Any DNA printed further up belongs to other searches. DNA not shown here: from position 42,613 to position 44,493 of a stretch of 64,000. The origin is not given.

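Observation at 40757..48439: GtrA, methyltransferase, SDR, GMC flavoenzyme, unknown protein, polyprenyl-P GT2 and a giant GT-C: a proteobacterial analogue of the mycobacterial GtrA-DprE1-DprE2-AftA locus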

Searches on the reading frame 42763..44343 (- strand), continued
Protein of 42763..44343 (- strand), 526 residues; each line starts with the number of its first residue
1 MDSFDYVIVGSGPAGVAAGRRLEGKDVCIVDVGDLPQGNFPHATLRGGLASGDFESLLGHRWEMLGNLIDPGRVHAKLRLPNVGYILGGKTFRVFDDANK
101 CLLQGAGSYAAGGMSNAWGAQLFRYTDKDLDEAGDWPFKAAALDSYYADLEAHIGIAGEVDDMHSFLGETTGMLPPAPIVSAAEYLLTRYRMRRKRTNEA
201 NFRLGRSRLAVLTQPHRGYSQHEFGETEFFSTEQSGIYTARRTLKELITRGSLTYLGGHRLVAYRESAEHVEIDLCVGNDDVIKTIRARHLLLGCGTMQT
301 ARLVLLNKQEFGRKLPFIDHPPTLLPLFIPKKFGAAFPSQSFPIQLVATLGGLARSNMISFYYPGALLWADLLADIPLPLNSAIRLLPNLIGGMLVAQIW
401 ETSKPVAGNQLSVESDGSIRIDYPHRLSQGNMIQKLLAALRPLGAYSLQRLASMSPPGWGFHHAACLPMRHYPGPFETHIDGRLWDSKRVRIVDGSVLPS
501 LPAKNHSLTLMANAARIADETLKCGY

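Call 62: search_protein_families(library=pfam, proteins=[L015:8335-9567:+, L015:6355-8268:+, L013:11755-12861:+, L013:6975-8387:+, L013:4540-6705:+, L014:13710-14744:+, L006:15657-18323:-, L008:6636-8129:+, L012:8378-9586:+, L008:15496-17706:-], max_evalue=0.01)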
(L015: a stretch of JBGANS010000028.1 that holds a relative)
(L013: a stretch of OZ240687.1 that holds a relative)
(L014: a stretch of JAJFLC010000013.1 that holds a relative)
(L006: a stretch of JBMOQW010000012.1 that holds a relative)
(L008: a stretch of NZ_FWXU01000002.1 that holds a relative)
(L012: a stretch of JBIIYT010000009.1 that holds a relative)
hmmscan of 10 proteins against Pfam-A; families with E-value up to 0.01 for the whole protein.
L015:8335-9567:+ (410 aa): 1 family
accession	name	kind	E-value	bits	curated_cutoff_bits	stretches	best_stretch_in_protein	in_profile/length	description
PF00535.33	Glycos_transf_2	-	2.1e-22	80.3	23.3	1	24-184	1-165/168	Glycosyl transferase family 2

L015:6355-8268:+ (637 aa): 5 families
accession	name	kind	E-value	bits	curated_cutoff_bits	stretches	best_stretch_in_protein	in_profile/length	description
PF13428.12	TPR_14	-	2.5e-06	28.1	23.5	1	492-528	6-42/44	Tetratricopeptide repeat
PF13432.12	TPR_16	-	2.1e-05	25.3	32.7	1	492-552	2-62/65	Tetratricopeptide repeat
PF13371.12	TPR_9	-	0.0027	18.1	35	1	496-564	4-72/73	Tetratricopeptide repeat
PF07719.23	TPR_2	-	0.0031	18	27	0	492-511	6-25/34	Tetratricopeptide repeat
PF14559.12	TPR_19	-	0.0034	18.1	25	0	498-538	2-42/68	Tetratricopeptide repeat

L013:11755-12861:+ (368 aa): 1 family
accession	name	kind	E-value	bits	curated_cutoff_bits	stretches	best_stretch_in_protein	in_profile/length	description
PF00551.24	Formyl_trans_N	-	6.7e-09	36.2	26.1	1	88-190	67-168/181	Formyl transferase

L013:6975-8387:+ (470 aa): 2 families
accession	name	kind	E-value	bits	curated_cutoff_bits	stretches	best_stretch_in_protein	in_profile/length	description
PF00202.27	Aminotran_3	-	2.4e-53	181.7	30.5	1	40-377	12-355/403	Aminotransferase class-III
PF00155.27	Aminotran_1_2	-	0.0073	16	19.7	0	190-254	128-194/361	Aminotransferase class I and II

L013:4540-6705:+ (721 aa): 3 families
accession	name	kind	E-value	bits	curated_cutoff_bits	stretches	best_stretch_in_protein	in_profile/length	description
PF10150.14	RNase_E_G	-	2.1e-100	336.1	25.5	1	186-457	1-270/270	Ribonuclease E/G family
PF20833.2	RNase_E_G_Thio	-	3.8e-23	81.9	26.8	1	468-555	1-84/86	RNase E/G, Thioredoxin-like domain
PF00575.29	S1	-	0.001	19.8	22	0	45-87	5-45/74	S1 RNA binding domain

L014:13710-14744:+ (344 aa): 2 families
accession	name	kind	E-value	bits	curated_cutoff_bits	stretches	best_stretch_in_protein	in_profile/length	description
PF00534.26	Glycos_transf_1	-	1.2e-18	67.7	26.4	1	177-331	9-165/172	Glycosyl transferases group 1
PF13692.12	Glyco_trans_1_4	-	5.2e-12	46.6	27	1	186-322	4-140/142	Glycosyl transferases group 1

L006:15657-18323:- (888 aa): 2 families
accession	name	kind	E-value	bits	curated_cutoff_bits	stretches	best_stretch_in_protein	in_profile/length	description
PF13692.12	Glyco_trans_1_4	-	7.3e-10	39.7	27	1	701-809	18-125/142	Glycosyl transferases group 1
PF00534.26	Glycos_transf_1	-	1.9e-09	37.7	26.4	1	676-802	13-133/172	Glycosyl transferases group 1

L008:6636-8129:+ (497 aa): 3 families
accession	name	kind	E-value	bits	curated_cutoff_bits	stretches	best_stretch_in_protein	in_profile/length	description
PF00370.27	FGGY_N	-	1.1e-63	215.6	28.8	1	11-255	2-245/245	FGGY family of carbohydrate kinases, N-terminal domain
PF02782.22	FGGY_C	-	7.9e-38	130.7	27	1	265-451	2-197/198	FGGY family of carbohydrate kinases, C-terminal domain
PF01869.26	BcrAD_BadFG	-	0.00027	21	31.5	0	14-57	3-47/271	BadF/BadG/BcrA/BcrD ATPase family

L012:8378-9586:+ (402 aa): 2 families
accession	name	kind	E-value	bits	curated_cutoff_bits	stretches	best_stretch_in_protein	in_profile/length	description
PF02350.25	Epimerase_2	-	5.3e-90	302.2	30.6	1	48-387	7-346/347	UDP-N-acetylglucosamine 2-epimerase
PF13579.12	Glyco_trans_4_4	-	0.0032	18.3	29.7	0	234-315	74-146/158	Glycosyl transferase 4-like domain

L008:15496-17706:- (736 aa): 4 families
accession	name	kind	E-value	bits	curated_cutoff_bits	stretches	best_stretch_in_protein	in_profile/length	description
PF03781.23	FGE-sulfatase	-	8e-43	147.4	23.3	1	486-727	4-254/255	Sulfatase-modifying factor enzyme 1-like domain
PF13191.12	AAA_16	-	0.00025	22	32.6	1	125-241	15-157/167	AAA ATPase domain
PF20720.3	nSTAND3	-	0.0004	20.6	27.2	1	122-158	7-43/155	Novel STAND NTPase 3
PF05729.18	NACHT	-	0.0012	19.1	26.7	1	135-168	3-38/167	NACHT domain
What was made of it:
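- The L013 variant pairs the GMC enzyme with a class-III aminotransferase (call 62).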

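Call 68: search_protein_families(library=pfam, proteins=[L017:2686-5283:-, L017:7387-8133:-, L017:8243-9727:-, L017:9724-10164:-, L017:10178-11275:-, L016:8563-9531:+, L016:11601-12590:+, L016:6306-7814:+, L022:11457-12359:+, L022:12389-14368:+], max_evalue=0.01)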
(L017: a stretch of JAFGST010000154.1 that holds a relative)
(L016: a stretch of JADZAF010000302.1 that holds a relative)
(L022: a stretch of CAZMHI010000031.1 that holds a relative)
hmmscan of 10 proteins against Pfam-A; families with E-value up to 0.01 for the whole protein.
L017:2686-5283:- (865 aa): 0 families

L017:7387-8133:- (248 aa): 1 family
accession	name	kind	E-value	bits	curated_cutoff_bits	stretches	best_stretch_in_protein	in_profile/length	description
PF00535.33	Glycos_transf_2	-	2.9e-21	76.6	23.3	1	16-183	2-168/168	Glycosyl transferase family 2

L017:8243-9727:- (494 aa): 9 families
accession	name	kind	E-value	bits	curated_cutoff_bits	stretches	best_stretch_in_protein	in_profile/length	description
PF05199.19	GMC_oxred_C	-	5e-25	89.1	24.6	1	355-479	1-138/139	GMC oxidoreductase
PF01266.30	DAO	-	1e-07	32.3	27.9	1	17-227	1-205/353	FAD dependent oxidoreductase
PF13450.12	NAD_binding_8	-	3e-05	24.6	21.9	1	20-59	1-40/68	NAD(P)-binding Rossmann-like domain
PF07992.20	Pyr_redox_2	-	3.6e-05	23.8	26.1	1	16-51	1-36/291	Pyridine nucleotide-disulphide oxidoreductase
PF05834.18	Lycopene_cycl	-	0.00011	21.8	23.4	1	17-50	1-36/380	Lycopene cyclase protein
PF00890.30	FAD_binding_2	-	0.00014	21.7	20.4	1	17-49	1-33/414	FAD binding domain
PF03486.20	HI0933_like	-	0.002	18.1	50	1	17-54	2-39/244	HI0933-like protein Rossmann domain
PF01494.25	FAD_binding_3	-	0.0021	17.8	22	1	16-48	2-34/349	FAD binding domain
PF13738.12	Pyr_redox_3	-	0.0044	16.8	30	1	20-47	2-30/305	Pyridine nucleotide-disulphide oxidoreductase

L017:9724-10164:- (146 aa): 0 families

L017:10178-11275:- (365 aa): 5 families
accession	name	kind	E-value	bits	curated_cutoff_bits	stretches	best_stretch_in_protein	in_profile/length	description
PF00033.24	Cytochrome_B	-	6.4e-40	137.4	27.2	1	37-211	13-186/189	Cytochrome b/b6/petB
PF13631.11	Cytochrom_B_N_2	-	1.4e-37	129.7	27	1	96-260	2-161/169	Cytochrome b(N-terminal)/b6/petB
PF00032.22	Cytochrom_B_C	-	8.3e-09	36.1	20.7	1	273-354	5-80/102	Cytochrome b(C-terminal)/b6/petD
PF14358.11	DUF4405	-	1.4e-05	25.9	26.7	1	43-107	5-64/66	Domain of unknown function (DUF4405)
PF01292.26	Ni_hydr_CYTB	-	0.001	19.3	30.1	1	37-112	99-166/179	Prokaryotic cytochrome b561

L016:8563-9531:+ (322 aa): 5 families
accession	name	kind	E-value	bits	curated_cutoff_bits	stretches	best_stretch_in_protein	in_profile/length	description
PF01370.27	Epimerase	-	4.9e-20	72.4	20.9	1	28-222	2-227/240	NAD dependent epimerase/dehydratase family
PF13460.12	NAD_binding_10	-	1.7e-14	54.5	27.2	1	31-178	1-150/184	NAD(P)H-binding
PF07993.18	NAD_binding_4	-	2e-09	37.4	20.1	1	86-138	86-139/258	Male sterility protein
PF01073.25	3Beta_HSD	-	1.1e-08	34.8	22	1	29-141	2-122/280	3-beta hydroxysteroid dehydrogenase/isomerase family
PF16363.11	GDP_Man_Dehyd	-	0.0024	17.8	27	1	64-135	49-129/332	GDP-mannose 4,6 dehydratase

L016:11601-12590:+ (329 aa): 3 families
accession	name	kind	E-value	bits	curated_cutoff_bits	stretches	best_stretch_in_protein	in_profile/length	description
PF00535.33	Glycos_transf_2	-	3.2e-29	102.4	23.3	1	26-185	1-168/168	Glycosyl transferase family 2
PF13641.12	Glyco_tranf_2_3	-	5e-07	30.4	27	1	25-218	3-151/230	Glycosyltransferase like family 2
PF13506.12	Glyco_transf_21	-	0.0014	18.6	21.7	1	93-163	22-93/174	Glycosyl transferase family 21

L016:6306-7814:+ (502 aa): 1 family
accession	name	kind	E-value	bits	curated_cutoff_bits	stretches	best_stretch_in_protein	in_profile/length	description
PF07238.19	PilZ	-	9.6e-06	26.3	22.5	1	398-489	1-87/102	PilZ domain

L022:11457-12359:+ (300 aa): 2 families
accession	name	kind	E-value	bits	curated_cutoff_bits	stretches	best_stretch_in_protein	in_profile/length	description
PF13460.12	NAD_binding_10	-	1.5e-06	28.7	27.2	1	22-143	1-113/184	NAD(P)H-binding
PF01370.27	Epimerase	-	0.00031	20.7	20.9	1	18-129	1-116/240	NAD dependent epimerase/dehydratase family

L022:12389-14368:+ (659 aa): 1 family
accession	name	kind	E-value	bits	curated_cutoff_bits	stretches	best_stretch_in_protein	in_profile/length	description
PF23930.1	DUF7268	-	0.0073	16.9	27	0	449-515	11-74/104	Family of unknown function (DUF7268)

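Call 73: find_related_loci(query=A1, collection=metagenome_contigs, flank=9000)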
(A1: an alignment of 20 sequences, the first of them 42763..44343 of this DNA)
Query A1 (526 aa) in metagenome_contigs; peptide patterns used: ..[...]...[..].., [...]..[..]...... (x = any residue, [..] = any of these).
144 stretches matched a pattern; 60 encode a relative of the query (tblastn E <= 1e-3); 60 distinct loci.
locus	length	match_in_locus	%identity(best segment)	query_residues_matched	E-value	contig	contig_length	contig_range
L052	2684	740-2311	69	1-526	0e+0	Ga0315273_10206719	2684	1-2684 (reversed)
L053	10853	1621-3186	69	1-526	0e+0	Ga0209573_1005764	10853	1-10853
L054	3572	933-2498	67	1-526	0e+0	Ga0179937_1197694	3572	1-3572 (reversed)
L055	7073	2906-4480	57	1-526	0e+0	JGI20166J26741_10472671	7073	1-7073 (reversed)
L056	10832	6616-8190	57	1-526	0e+0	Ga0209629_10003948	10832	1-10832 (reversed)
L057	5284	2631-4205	59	1-526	0e+0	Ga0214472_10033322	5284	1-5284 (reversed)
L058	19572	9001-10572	58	1-526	0e+0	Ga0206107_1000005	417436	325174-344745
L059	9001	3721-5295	58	1-526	0e+0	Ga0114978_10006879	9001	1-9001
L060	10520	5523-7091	58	1-526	0e+0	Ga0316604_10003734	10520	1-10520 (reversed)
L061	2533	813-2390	59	1-526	0e+0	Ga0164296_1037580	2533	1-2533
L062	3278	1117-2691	58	1-526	0e+0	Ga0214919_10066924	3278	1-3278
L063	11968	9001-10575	55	1-526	0e+0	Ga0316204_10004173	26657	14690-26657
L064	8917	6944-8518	57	1-526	0e+0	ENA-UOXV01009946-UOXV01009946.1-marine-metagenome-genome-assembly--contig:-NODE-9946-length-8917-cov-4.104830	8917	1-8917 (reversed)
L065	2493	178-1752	54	1-526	0e+0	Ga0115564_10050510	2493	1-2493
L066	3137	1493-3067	51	1-526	0e+0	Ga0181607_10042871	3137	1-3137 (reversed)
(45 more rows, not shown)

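Call 77: search_dna_similar(query=window:42763-44343:-, collection=plasmids, mode=protein, max_evalue=1e-20, max_rows=15)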
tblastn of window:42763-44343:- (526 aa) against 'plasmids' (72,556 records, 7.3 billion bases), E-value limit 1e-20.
Records with a match: 20; places in all: 20; records where one place covers at least 80% of the query: 20.
Best place of each record, by identity: <60% 20.
By first word of the organism name: Rhizobium 20.
By predicted mobility (MOB-suite, as given by PLSDB): non-mobilizable 14; conjugative 5; mobilizable 1.
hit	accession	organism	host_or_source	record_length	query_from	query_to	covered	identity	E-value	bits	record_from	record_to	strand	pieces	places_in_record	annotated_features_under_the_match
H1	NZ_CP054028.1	Rhizobium hidalgonense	Pisum sativum l. (pea),Pure culture,Pea ...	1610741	5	518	98%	28.9%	9e-25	116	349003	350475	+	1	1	record has no annotation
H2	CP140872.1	Rhizobium ruizarguesonis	Trifolium pratense,whole organism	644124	5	518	98%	28.8%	2e-21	105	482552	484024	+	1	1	FAD-dependent oxidoreductase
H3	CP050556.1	Rhizobium leguminosarum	Vicia sativa,cell culture,root nodule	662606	5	518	98%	28.8%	2e-21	105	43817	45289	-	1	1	FAD-dependent oxidoreductase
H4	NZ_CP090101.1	Rhizobium leguminosarum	Trifolium pratense,Cell culture,Plant ...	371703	5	518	98%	28.5%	9e-21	104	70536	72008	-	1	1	FAD-dependent oxidoreductase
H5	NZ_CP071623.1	Rhizobium bangladeshense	lentil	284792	5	518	98%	28.4%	4e-28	126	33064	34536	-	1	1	FAD-dependent oxidoreductase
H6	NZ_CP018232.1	Rhizobium leguminosarum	Vavilovia formosa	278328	5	518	98%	28.4%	5e-24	114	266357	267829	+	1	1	FAD-dependent oxidoreductase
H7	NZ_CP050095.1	Rhizobium leguminosarum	Trifolium pratense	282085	5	518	98%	28.2%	4e-22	108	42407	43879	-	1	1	FAD-dependent oxidoreductase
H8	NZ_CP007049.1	Rhizobium leguminosarum bv. trifolii WSM1689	root nodule of Trifolium uniflorum ...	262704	5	520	98%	28.1%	8e-25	116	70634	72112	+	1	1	FAD-dependent oxidoreductase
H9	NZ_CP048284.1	Rhizobium leguminosarum bv. viciae 248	Fava bean,whole organism,nodules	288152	5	520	98%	28.0%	3e-25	118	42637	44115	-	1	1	FAD-dependent oxidoreductase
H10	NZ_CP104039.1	Rhizobium sp. SRDI969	Pisum sativum,Cell culture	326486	5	518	98%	28.1%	3e-21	105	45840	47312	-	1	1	FAD-dependent oxidoreductase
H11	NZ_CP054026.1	Rhizobium indicum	Pisum sativum l. (pea),Pure culture,Pea ...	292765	5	518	98%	28.0%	5e-22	108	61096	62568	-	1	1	FAD-dependent oxidoreductase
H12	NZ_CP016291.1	Rhizobium leguminosarum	Vavilovia formosa,cell culture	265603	5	518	98%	27.9%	5e-24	114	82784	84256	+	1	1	FAD-dependent oxidoreductase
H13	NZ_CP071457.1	Rhizobium lentis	lentil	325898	5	518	98%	27.9%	2e-26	121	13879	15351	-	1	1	FAD-dependent oxidoreductase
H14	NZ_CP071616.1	Rhizobium bangladeshense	lentil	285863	5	518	98%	27.8%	6e-28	126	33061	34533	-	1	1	FAD-dependent oxidoreductase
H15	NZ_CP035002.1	Rhizobium acidisoli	Phaseolus vulgaris,root nodule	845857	5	518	98%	27.3%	3e-22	108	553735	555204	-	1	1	FAD-dependent oxidoreductase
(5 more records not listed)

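Call 78: get_annotated_region(hit=H9, flank=9000)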
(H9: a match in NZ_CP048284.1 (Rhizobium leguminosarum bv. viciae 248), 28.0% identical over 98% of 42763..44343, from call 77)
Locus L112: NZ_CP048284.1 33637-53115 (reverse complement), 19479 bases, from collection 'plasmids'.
description: Rhizobium leguminosarum bv. viciae 248 plasmid pRle248b, complete sequence
organism: Rhizobium leguminosarum bv. viciae 248 (NCBI taxid 936136)
taxonomy: Bacteria; Pseudomonadota; Alphaproteobacteria; Hyphomicrobiales; Rhizobiaceae; Rhizobium; Rhizobium leguminosarum; Rhizobium leguminosarum bv. viciae 248
host: -; source: Fava bean,whole organism,nodules; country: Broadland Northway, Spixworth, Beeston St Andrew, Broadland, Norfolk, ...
typing (MOB-suite, as given by PLSDB): non-mobilizable; replicon rep_cluster_841
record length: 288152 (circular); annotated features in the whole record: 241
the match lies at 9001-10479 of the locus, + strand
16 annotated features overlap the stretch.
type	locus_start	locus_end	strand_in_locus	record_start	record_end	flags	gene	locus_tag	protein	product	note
CDS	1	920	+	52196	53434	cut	-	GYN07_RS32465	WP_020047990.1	glycosyltransferase family 2 protein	-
CDS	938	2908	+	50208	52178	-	-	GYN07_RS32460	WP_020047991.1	hypothetical protein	-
CDS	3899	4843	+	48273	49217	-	-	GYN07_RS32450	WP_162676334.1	SDR family NAD(P)-dependent oxidoreductase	-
CDS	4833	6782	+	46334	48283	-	-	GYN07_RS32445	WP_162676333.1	HAD-IIIA family hydrolase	-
CDS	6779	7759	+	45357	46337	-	-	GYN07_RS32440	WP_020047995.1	GHMP kinase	-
CDS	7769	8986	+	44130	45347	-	-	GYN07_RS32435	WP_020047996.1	NAD(P)-dependent oxidoreductase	-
CDS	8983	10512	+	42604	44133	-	-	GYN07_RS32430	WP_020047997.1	FAD-dependent oxidoreductase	-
CDS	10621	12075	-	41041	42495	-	-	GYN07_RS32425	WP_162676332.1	NAD-dependent succinate-semialdehyde dehydrogenase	-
CDS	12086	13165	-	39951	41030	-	-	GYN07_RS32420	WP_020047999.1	ABC transporter ATP-binding protein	-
CDS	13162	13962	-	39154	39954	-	-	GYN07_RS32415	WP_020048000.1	ABC transporter permease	GO:0055085 - transmembrane transport [Evidence IEA]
CDS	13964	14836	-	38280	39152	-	-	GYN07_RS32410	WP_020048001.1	ABC transporter permease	GO:0055085 - transmembrane transport [Evidence IEA]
CDS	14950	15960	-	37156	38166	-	-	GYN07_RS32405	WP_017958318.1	ABC transporter substrate-binding protein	-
CDS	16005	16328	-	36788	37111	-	-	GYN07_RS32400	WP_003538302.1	NIPSNAP family protein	-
CDS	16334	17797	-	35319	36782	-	-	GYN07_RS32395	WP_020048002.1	aldehyde dehydrogenase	-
CDS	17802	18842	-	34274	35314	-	-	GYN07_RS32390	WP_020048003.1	LLM class flavin-dependent oxidoreductase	-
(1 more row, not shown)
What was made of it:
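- A 28%-identical GMC relative on Rhizobium leguminosarum plasmids sits beside a GHMP kinase and a HAD-family protein, which suggests sugar activation (call 78).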
